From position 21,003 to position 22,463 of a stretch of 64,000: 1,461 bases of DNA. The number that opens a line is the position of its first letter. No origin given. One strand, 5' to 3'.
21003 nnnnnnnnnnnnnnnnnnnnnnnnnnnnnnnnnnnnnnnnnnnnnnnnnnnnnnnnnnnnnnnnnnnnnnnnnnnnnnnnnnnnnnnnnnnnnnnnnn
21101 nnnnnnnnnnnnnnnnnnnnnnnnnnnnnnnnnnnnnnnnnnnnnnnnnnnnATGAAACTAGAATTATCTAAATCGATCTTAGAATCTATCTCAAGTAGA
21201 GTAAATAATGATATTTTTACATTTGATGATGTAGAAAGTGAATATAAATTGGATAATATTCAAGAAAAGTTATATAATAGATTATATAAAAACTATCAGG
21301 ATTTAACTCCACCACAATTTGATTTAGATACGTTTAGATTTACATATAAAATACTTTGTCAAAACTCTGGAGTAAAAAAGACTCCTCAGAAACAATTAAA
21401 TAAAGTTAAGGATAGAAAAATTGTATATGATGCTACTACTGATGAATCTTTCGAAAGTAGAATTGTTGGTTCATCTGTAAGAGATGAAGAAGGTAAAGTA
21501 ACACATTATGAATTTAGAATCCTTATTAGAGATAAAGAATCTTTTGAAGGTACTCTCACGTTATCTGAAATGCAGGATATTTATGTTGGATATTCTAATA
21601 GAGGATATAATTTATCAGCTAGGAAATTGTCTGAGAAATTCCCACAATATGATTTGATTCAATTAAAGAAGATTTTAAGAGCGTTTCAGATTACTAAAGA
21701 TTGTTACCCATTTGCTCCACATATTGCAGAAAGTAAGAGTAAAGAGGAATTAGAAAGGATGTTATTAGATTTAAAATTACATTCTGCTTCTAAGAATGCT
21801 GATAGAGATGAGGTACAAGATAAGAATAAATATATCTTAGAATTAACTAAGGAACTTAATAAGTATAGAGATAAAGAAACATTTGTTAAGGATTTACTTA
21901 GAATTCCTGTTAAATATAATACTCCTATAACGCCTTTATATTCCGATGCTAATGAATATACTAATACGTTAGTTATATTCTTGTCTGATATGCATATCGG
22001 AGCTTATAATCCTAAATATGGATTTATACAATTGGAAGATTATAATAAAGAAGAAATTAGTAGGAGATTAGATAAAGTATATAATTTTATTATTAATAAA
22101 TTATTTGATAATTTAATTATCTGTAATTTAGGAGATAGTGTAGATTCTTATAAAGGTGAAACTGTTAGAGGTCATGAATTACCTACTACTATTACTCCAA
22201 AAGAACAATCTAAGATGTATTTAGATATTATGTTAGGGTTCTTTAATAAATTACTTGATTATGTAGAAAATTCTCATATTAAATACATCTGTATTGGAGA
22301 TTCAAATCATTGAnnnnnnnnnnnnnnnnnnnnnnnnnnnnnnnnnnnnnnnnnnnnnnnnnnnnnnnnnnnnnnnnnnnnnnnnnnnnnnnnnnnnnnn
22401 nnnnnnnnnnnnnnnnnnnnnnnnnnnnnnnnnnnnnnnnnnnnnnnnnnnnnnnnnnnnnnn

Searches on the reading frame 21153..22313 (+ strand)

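Call 25: search_protein_families(library=phrogs, proteins=[window:21153-22313:+], max_evalue=0.001)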
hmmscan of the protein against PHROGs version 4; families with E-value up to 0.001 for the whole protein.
window:21153-22313:+ (386 aa): 4 families
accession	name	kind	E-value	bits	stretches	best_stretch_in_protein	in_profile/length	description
phrog_284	-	DNA, RNA and nucleotide metabolism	4e-14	53.3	1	197-386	61-241/398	exonuclease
phrog_22398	-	unknown function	5.9e-13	49.4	1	230-386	123-282/433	-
phrog_7339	-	DNA, RNA and nucleotide metabolism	6.3e-05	23.4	1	270-369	28-110/263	DNA repair exonuclease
phrog_704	-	DNA, RNA and nucleotide metabolism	0.00041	20.6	1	222-379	85-247/390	DNA repair exonuclease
